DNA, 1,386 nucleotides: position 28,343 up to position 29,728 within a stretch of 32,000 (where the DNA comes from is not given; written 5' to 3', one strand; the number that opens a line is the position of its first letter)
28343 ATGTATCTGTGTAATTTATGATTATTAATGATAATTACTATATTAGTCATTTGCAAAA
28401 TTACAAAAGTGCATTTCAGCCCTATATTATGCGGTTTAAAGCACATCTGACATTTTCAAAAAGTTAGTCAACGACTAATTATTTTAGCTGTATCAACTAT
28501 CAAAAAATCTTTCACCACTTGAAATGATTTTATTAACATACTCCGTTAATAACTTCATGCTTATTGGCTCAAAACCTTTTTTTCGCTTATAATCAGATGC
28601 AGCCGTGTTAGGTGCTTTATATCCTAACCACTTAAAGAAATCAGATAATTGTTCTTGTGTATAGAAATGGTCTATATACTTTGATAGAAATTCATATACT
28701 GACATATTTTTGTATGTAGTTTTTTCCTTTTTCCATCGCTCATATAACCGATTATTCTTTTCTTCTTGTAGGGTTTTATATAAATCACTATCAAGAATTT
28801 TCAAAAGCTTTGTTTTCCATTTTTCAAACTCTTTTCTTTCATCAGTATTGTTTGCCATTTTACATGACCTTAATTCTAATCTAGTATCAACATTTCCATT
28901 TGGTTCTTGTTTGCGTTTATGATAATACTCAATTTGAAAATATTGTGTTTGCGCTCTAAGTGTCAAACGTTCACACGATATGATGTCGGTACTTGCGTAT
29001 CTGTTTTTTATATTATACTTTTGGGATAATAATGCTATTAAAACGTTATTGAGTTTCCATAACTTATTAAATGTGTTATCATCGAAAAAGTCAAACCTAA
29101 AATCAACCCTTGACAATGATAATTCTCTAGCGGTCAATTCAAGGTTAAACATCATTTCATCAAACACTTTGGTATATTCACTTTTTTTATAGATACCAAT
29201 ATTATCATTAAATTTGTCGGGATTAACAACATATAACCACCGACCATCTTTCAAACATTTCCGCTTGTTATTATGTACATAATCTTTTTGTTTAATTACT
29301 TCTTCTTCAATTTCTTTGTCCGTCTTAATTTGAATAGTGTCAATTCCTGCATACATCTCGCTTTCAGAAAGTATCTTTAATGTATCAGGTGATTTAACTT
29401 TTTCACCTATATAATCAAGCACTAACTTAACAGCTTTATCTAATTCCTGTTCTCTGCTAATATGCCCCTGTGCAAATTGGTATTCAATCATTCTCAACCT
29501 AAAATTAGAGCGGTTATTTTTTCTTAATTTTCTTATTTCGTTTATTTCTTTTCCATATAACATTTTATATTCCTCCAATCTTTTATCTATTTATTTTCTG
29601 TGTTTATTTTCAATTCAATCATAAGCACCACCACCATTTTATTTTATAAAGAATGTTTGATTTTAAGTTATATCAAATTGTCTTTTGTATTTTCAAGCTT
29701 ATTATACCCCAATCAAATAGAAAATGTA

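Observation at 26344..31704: Minimal AT-rich integrative element carrying both a tyrosine and a serine recombinase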

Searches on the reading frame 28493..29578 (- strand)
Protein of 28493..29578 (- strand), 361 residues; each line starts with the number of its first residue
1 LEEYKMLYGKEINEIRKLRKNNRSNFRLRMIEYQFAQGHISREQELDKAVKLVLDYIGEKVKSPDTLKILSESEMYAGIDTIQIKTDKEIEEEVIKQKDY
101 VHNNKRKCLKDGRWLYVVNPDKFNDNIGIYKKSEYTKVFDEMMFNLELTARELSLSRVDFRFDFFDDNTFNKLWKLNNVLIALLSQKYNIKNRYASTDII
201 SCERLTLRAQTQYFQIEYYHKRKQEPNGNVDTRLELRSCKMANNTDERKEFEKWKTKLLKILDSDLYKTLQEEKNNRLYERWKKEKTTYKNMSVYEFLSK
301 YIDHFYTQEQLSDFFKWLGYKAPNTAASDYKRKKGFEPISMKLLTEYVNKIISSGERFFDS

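Call 7: search_protein_families(library=pfam, proteins=[window:28493-29578:-], max_evalue=0.01)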
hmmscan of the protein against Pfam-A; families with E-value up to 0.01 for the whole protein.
window:28493-29578:- (361 aa): 0 families

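Call 8: search_protein_families(library=phrogs, proteins=[window:28493-29578:-], max_evalue=0.01)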
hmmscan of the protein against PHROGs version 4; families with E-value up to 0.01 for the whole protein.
window:28493-29578:- (361 aa): 0 families

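Call 9: search_protein_families(library=ncbifam, proteins=[window:28493-29578:-], max_evalue=0.01)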
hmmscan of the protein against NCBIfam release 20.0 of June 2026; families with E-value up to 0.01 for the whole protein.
window:28493-29578:- (361 aa): 0 families

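Call 17: search_dna_similar(query=window:28493-29578:-, collection=plasmids, mode=protein, max_evalue=0.001)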
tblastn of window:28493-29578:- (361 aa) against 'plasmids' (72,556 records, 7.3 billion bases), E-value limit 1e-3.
No match.

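Call 18: search_dna_similar(query=window:28493-29578:-, collection=phages, mode=protein, max_evalue=0.001)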
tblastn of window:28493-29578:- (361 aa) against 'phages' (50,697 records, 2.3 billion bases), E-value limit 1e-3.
No match.

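Call 19: search_solved_structures(query=window:28493-29578:-, max_evalue=10)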
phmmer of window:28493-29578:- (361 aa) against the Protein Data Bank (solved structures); distinct sequences matched with E-value up to 10: 2.
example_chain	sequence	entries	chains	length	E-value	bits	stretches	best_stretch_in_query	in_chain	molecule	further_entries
6aj7_H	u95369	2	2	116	1.1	11.5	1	293-333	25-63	VH of Fab 15C5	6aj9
8jj1_H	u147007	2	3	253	1.3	11.3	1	293-334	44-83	Fab 2G7 Heavy Chain | Fab2G7 Heavy Chain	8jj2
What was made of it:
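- Tried and rejected: tblastn of 'Rep' against 72,556 plasmids and 50,697 phages, and phmmer against PDB sequences (calls 17-19).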

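Call 20: find_homologous_proteins(query=window:28493-29578:-, max_evalue=0.001)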
Query window:28493-29578:- (361 aa): 9 proteins with E <= 0.001 among 1428 candidates.
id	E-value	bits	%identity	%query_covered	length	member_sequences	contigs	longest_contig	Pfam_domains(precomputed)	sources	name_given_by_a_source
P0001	2.5e-230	781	99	99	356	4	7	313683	-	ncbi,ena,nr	ncbi:MAG: hypothetical protein E7493_01750 [Ruminococcus albus]|nr:hypothetical protein [Ruminococcu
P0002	2.5e-195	666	85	99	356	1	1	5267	-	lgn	-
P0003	8.0e-188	642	81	100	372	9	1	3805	-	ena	-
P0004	9.2e-177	605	78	99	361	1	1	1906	-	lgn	-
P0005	3.4e-175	600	78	99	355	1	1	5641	-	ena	-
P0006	9.6e-169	579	76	99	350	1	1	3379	-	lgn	-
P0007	1.2e-168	579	74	100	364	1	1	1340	-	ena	-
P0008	8.9e-159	546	70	99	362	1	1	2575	-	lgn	-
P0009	7.7e-128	444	60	99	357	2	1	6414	-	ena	-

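Call 21: find_encoding_contigs(protein=P0002, flank=10000)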
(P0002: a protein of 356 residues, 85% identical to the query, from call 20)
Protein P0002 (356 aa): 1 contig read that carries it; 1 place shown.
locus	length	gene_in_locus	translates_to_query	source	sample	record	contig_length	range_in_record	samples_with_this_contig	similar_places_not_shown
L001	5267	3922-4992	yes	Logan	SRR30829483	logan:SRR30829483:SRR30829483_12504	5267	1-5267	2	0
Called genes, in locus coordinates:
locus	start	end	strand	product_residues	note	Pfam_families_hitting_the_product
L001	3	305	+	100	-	?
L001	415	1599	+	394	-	PF00589:Phage_integrase (weak)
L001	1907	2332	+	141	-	-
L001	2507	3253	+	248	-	PF00239:Resolvase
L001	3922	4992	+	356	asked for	-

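Call 22: find_encoding_contigs(protein=P0005, flank=10000)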
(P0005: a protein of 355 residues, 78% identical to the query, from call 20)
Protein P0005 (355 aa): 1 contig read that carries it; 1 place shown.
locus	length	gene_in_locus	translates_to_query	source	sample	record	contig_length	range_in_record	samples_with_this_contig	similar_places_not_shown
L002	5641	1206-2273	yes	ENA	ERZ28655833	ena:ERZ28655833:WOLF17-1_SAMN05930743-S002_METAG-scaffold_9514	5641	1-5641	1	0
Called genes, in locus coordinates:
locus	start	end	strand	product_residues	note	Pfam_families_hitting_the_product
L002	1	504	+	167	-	?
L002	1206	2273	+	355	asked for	-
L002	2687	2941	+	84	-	-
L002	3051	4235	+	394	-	PF00589:Phage_integrase (weak)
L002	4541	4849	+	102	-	PF01371:Trp_repressor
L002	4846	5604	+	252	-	PF13489:Methyltransf_23, PF05401:NodS (weak), PF13847:Methyltransf_31, PF08241:Methyltransf_11, PF08242:Methyltransf_12, PF13649:Methyltransf_25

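Call 23: find_encoding_contigs(protein=P0009, flank=10000)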
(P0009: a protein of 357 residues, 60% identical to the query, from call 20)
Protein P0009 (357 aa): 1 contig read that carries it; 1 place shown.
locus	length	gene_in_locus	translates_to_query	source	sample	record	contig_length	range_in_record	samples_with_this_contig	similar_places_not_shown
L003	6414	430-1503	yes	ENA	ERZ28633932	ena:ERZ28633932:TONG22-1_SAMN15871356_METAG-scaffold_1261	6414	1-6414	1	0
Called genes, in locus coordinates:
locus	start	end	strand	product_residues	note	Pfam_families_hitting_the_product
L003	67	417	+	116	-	-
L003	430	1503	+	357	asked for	-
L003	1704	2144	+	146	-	-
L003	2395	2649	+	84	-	-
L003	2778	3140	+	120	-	-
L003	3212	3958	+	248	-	PF00589:Phage_integrase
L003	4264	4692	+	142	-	-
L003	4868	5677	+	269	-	PF00239:Resolvase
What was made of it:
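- Junction-bearing contigs assembled as separate small contigs in two unrelated data sets (calls 21, 23), which suggests the circle is abundant. Two independent permuted contigs carry no host DNA (calls 21, 23).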

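Call 24: find_encoding_contigs(protein=P0001, flank=10000, max_places=10)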
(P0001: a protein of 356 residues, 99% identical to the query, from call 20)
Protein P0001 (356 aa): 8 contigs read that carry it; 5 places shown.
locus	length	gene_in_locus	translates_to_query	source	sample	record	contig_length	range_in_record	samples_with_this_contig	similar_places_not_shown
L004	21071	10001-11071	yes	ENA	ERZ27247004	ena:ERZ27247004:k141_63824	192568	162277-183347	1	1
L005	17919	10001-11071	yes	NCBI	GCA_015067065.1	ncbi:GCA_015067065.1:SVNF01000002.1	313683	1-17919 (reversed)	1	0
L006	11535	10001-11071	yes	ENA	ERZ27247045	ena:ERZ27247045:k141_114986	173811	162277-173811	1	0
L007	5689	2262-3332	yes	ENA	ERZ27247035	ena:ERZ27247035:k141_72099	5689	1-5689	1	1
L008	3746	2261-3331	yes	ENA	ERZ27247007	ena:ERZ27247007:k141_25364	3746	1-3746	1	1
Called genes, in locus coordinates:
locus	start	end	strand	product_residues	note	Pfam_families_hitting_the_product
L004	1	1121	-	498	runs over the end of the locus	PF03816:LytR_cpsA_psr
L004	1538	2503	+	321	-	PF14446:Prok-RING_1, PF13240:Zn_Ribbon_1 (faint), PF24463:DUF7577 (weak), PF10947:DUF2628 (weak)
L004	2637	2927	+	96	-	PF01250:Ribosomal_S6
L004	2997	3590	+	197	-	PF00436:SSB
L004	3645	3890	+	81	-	PF01084:Ribosomal_S18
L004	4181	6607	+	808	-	PF02190:LON_substr_bdg, PF13191:AAA_16 (faint), PF00004:AAA, PF07724:AAA_2 (faint), PF07728:AAA_5, PF22667:Lon_lid, PF05362:Lon_C, PF13541:ChlI (weak), +1 more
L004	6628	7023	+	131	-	PF00383:dCMP_cyt_deam_1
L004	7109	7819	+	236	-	PF03193:RsgA_GTPase (faint), PF00009:GTP_EFTU (faint), PF01926:MMR_HSR1, PF02421:FeoB_N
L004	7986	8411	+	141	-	-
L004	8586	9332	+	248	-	PF00239:Resolvase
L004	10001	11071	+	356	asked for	-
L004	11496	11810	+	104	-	-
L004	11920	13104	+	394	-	PF00589:Phage_integrase (weak)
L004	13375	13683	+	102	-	PF01371:Trp_repressor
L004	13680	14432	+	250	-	PF13489:Methyltransf_23, PF05401:NodS (weak), PF13847:Methyltransf_31, PF08241:Methyltransf_11, PF08242:Methyltransf_12, PF13649:Methyltransf_25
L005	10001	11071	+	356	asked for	-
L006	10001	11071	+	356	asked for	-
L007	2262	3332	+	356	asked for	-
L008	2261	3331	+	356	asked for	-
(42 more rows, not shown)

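Call 43: predict_structure(alignment_id=A1)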
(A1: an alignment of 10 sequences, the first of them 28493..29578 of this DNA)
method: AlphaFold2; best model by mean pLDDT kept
length: 361 residues; sequences in the alignment: 10
mean_pLDDT: 53.0   pTM: 0.32
mean pLDDT of the five models: 53.0, 51.7, 48.7, 46.8, 43.1
residues with pLDDT >= 90: 22; 70-90: 65; 50-70: 72; < 50: 202
segments of 3 or more residues with pLDDT < 50: 1-5, 59-139, 145-148, 151-205, 228-245, 325-361
pLDDT, mean of each block of 10 residues (from residue 1): 59 90 93 91 84 73 28 32 38 32 34 42 34 48 50 44 35 39 44 31 49 54 54 37 52 65 68 76 81 66 59 77 49 34 40 31 24
secondary structure, 60 per line:
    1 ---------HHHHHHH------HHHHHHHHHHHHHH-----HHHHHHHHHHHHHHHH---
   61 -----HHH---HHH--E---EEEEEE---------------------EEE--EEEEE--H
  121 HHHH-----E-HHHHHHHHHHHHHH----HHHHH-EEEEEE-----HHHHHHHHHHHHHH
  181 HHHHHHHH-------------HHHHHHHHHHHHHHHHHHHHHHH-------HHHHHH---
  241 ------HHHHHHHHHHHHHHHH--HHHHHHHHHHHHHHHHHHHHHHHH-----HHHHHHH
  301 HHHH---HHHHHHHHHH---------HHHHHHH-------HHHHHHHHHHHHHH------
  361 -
elements in order: H10-16 H23-36 H42-57 E81-86 E108-110 E113-117 H120-124 H132-145 H150-154 E156-161 H167-188 H202-224 H232-237 H247-262 H265-288 H294-304 H308-317 H327-333 H341-354
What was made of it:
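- Tried and rejected: The first AlphaFold run, with only 10 close homologues, was unusable (pLDDT 53, call 43).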

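Call 44: search_protein_representatives(alignment_id=A1)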
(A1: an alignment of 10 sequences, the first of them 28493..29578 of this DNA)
Query: 10 sequences, 354 profile positions. Proteins with E-value up to 0.001 (for the whole library): 375; up to 1e-10: 234; up to 1e-30: 48. The best 150 are listed.
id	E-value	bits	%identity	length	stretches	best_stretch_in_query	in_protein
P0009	1.5e-184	629.4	-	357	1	1-354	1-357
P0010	1.7e-69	250.9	-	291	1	64-354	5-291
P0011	4.6e-62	226.5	-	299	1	62-352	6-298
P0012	1.7e-61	224.6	-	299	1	63-353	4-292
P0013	1.4e-59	218.4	-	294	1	62-352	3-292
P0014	2.7e-53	197.7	-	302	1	65-352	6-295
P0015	4.8e-53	196.8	-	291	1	68-352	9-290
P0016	2.0e-51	191.5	-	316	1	64-353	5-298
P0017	9.3e-50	186.0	-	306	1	67-352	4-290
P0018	4.1e-49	183.9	-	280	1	74-353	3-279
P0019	2.1e-48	181.6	-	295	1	69-346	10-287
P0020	5.2e-45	170.4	-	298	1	63-351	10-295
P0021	2.3e-43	165.0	-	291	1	65-354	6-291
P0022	7.9e-43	163.2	-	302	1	71-353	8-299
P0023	1.8e-42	162.1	-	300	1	63-347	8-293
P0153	3.1e-18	82.3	-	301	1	69-346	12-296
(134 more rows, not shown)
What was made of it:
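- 28493..29563 (-): Rep_trans-like nicking protein: 356 aa from the ATG (a TTG ORF reaches 29578). An N-terminal extension of about 65 aa, three helices, precedes a core of about 290 aa. 375 related clusters (call 44).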

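Call 46: search_protein_families(library=pfam, alignment_id=A2, max_evalue=0.01)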
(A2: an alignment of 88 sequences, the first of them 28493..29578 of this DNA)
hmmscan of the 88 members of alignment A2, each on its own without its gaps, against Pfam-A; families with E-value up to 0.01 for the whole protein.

A. member 1, window:28493-29578:- (361 aa): 0 families

B. families by the number of members that match (of 88 scanned): 6 families
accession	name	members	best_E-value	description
PF14171.11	SpoIISA_toxin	1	0.0012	Toxin SpoIISA, type II toxin-antitoxin system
PF22382.1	EndoS_helical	1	0.0041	Endo-beta-N-acetylglucosaminidase, helical bundle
PF00178.28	Ets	1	0.0051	Ets-domain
PF16134.10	THOC2_N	1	0.0056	THO complex subunit 2 N-terminus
PF22561.2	HisKin-conflict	1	0.0057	Histidine Kinase domain observed in conflict contexts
PF24101.1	eWH_GTF3C1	1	0.0059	GTF3C1, extended winged-helix domain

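Call 47: search_solved_structures(query=A2, max_evalue=10, show_alignments=2)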
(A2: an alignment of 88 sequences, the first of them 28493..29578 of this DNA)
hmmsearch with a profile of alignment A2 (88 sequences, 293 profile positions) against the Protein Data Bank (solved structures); distinct sequences matched with E-value up to 10: 2.
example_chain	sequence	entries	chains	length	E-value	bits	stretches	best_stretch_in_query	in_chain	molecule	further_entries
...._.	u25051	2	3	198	0.012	18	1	156-213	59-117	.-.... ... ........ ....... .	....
4dt0_A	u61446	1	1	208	0.013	17.9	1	156-213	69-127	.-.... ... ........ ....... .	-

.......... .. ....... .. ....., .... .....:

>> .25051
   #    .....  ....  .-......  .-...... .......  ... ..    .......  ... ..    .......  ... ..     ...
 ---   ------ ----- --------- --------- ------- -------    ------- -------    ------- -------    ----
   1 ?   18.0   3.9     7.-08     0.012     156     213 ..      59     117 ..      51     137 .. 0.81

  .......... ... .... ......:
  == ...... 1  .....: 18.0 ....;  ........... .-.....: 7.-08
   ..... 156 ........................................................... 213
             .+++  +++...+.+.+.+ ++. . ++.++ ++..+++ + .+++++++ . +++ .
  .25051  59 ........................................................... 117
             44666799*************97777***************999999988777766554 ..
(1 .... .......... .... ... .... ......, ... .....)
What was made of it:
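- On Rep_trans superfamily (PF02486: pT181-type Rep and MOBT): The profile search against PDB sequences also misses 4CIJ (call 47).
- Tried and rejected: Only spurious hits came back, the best being V-ATPase subunit E at E 0.012 (calls 46, 47).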

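Call 49: find_homologous_proteins(query=A2, max_evalue=0.00001)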
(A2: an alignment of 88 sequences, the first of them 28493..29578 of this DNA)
Query A2 (88 sequences) (361 aa, profile of the alignment): 14 proteins with E <= 0.00001 among 4518 candidates.
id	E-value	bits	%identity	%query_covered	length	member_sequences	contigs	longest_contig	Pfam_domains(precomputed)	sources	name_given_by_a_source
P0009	1.9e-90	321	60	99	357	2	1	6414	-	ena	-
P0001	5.6e-86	306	99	99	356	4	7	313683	-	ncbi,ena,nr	ncbi:MAG: hypothetical protein E7493_01750 [Ruminococcus albus]|nr:hypothetical protein [Ruminococcu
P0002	2.5e-85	304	85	99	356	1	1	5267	-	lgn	-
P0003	1.1e-84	302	81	100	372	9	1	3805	-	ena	-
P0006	3.4e-84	301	76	99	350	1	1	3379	-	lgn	-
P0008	2.1e-83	298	70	99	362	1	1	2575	-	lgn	-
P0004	4.3e-83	297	78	99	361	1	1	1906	-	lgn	-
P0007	2.5e-81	291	74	100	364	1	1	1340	-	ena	-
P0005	2.3e-80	288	78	99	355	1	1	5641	-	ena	-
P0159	3.4e-76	274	30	77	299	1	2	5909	-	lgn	-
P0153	2.0e-74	268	24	78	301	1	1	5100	-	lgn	-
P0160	4.4e-73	264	25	80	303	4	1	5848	-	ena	-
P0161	2.5e-72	262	26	62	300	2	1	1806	-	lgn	-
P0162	5.1e-71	257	28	68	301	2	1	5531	-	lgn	-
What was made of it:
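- Tried and rejected: The second word-indexed homology search, using the alignment, added only 5 proteins (call 49).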

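Call 50: find_encoding_contigs(protein=P0159, flank=10000, max_places=3)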
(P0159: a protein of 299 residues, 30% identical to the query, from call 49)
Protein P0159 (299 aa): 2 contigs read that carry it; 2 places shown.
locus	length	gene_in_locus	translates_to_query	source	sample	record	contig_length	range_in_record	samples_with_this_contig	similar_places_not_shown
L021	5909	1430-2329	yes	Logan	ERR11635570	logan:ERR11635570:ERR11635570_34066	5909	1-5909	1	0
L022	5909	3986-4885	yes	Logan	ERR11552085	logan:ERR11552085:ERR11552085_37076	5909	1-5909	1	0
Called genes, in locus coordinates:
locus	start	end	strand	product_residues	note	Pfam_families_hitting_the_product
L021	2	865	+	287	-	?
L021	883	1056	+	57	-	-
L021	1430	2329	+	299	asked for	-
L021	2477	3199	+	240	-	-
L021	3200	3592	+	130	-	PF14622:Ribonucleas_3_3, PF00636:Ribonuclease_3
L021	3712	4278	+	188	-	PF00239:Resolvase, PF18010:HTH_49 (weak)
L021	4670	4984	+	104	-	PF02604:PhdYeFM_antitox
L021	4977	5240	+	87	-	PF06769:YoeB_toxin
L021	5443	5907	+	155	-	?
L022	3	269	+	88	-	?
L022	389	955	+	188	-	PF00239:Resolvase, PF18010:HTH_49 (weak)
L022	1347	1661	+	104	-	PF02604:PhdYeFM_antitox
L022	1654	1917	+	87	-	PF06769:YoeB_toxin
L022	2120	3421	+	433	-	-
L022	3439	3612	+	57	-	-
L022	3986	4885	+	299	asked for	-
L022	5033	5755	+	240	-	-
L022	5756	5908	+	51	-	?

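Call 51: find_encoding_contigs(protein=P0153, flank=10000, max_places=3)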
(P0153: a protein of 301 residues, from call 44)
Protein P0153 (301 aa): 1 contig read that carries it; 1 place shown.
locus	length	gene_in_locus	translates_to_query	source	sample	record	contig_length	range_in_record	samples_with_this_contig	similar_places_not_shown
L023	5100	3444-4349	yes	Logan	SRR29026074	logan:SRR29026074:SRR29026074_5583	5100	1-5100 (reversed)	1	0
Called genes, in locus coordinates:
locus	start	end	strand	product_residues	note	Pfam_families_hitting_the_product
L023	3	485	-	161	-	?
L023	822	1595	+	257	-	PF00142:Fer4_NifH (weak), PF01656:CbiA, PF06564:CBP_BcsQ (weak), PF09140:MipZ, PF10609:ParA (weak), PF13614:AAA_31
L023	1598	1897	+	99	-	-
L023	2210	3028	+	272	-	PF01051:Rep3_N, PF21205:Rep3_C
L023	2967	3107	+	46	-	-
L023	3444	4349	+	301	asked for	-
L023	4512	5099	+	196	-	?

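Call 52: find_encoding_contigs(protein=P0160, flank=10000, max_places=3)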
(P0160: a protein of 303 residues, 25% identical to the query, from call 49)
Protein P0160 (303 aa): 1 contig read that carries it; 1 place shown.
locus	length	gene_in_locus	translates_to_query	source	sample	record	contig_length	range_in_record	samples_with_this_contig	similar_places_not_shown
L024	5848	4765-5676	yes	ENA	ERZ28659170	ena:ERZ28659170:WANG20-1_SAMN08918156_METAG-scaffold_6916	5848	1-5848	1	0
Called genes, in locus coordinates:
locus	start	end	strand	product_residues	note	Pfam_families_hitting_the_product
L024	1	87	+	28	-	?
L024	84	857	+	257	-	-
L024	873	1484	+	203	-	PF14622:Ribonucleas_3_3, PF22935:RM44_endonuclase (weak), PF00636:Ribonuclease_3, PF00035:dsrm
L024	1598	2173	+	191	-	PF00239:Resolvase, PF02796:HTH_7 (faint)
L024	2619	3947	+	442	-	-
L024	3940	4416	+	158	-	-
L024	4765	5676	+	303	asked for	-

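Call 53: find_encoding_contigs(protein=P0162, flank=10000, max_places=3)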
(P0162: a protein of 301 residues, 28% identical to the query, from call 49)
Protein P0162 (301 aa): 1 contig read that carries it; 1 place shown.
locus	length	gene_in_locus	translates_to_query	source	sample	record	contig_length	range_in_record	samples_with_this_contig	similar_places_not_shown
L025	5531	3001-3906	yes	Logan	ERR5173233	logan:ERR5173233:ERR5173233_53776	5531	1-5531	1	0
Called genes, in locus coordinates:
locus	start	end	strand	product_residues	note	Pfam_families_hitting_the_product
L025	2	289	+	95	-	?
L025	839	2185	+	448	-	-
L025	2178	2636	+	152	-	-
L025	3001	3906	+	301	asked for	-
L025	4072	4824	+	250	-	-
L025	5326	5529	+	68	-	?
